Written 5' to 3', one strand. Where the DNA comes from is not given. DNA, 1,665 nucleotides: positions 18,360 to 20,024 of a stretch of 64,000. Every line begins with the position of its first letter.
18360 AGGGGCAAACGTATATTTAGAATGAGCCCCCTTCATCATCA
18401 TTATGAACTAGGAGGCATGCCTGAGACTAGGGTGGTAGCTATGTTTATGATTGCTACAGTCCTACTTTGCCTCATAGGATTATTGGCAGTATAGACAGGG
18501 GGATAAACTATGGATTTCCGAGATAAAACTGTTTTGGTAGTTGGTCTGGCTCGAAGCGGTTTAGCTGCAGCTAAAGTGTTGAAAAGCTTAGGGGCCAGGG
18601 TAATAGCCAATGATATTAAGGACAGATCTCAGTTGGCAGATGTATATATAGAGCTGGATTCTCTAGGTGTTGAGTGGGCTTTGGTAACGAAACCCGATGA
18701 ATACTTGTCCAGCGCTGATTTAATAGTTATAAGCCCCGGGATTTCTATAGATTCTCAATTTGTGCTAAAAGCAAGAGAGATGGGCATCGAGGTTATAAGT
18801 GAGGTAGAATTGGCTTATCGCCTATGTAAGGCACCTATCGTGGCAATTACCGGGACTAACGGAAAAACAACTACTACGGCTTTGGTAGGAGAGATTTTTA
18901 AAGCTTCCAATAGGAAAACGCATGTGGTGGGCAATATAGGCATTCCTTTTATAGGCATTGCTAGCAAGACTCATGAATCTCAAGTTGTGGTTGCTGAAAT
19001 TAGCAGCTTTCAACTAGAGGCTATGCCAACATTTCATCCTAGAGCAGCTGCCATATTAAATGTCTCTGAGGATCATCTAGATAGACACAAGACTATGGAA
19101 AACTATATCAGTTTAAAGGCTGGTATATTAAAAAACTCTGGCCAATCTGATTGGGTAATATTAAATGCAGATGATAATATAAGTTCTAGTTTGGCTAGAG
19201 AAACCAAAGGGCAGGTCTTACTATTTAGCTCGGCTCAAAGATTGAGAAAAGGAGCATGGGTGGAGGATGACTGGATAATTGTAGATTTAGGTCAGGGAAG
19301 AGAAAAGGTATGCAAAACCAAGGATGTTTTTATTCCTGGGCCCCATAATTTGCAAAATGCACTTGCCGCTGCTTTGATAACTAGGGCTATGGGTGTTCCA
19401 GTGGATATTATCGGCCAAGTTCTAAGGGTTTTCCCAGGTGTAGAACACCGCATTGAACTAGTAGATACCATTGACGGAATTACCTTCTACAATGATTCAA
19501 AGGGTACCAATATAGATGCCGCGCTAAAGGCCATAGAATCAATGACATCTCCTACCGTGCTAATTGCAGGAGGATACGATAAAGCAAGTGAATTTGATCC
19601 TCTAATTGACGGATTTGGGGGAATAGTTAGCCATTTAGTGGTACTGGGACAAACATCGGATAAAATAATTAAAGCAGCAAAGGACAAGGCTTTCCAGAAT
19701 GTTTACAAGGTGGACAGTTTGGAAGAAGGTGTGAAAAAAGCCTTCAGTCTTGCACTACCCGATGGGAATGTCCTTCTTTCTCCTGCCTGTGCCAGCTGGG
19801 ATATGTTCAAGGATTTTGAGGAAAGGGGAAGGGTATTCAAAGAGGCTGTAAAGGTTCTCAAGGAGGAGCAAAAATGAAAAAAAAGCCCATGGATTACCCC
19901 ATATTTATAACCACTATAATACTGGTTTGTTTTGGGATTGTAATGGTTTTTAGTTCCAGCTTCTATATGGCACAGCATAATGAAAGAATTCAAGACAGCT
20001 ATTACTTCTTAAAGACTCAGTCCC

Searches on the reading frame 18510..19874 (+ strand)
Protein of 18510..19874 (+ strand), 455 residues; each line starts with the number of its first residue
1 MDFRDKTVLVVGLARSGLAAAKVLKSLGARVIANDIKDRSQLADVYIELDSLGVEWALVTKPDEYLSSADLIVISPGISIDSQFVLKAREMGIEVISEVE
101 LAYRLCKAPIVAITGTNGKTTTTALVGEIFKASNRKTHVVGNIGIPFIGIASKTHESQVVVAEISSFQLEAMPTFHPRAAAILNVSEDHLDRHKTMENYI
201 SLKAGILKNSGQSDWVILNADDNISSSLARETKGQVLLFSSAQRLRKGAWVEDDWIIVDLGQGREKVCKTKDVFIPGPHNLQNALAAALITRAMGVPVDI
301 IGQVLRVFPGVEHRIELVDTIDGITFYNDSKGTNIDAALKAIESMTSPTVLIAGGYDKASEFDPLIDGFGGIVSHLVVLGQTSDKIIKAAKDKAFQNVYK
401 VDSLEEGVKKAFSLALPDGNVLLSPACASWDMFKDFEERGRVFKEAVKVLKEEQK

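Call 28: find_encoding_contigs(protein=window:18510-19874:+, flank=10000, max_places=1)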
Protein window:18510-19874:+ (455 aa): 8 contigs read that carry it; 1 place shown.
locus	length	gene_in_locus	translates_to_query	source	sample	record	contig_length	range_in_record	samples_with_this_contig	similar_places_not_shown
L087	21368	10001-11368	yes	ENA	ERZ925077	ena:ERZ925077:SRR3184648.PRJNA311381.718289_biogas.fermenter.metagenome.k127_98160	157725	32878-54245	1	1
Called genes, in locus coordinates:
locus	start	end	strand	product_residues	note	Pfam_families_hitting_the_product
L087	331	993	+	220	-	PF00406:ADK, PF13207:AAA_17, PF13238:AAA_18, PF05191:ADK_lid (faint)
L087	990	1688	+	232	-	PF00149:Metallophos, PF12850:Metallophos_2 (weak)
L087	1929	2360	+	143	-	PF02381:MraZ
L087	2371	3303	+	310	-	PF01795:Methyltransf_5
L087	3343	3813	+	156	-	PF04999:FtsL (weak), PF04977:DivIC (weak)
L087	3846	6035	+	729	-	PF03717:PBP_dimer, PF00905:Transpeptidase, PF03793:PASTA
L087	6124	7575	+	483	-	PF01225:Mur_ligase, PF08245:Mur_ligase_M, PF02875:Mur_ligase_C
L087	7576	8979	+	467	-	PF01225:Mur_ligase, PF08245:Mur_ligase_M, PF02875:Mur_ligase_C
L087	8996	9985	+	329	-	PF00953:Glycos_transf_4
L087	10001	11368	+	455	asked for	PF21799:MurD-like_N, PF08245:Mur_ligase_M, PF02875:Mur_ligase_C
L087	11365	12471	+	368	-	PF01098:FTSW_RODA_SPOVE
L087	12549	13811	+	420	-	PF00275:EPSP_synthase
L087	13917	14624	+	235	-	PF08478:POTRA_1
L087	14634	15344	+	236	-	PF05949:DUF881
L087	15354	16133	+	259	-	PF05949:DUF881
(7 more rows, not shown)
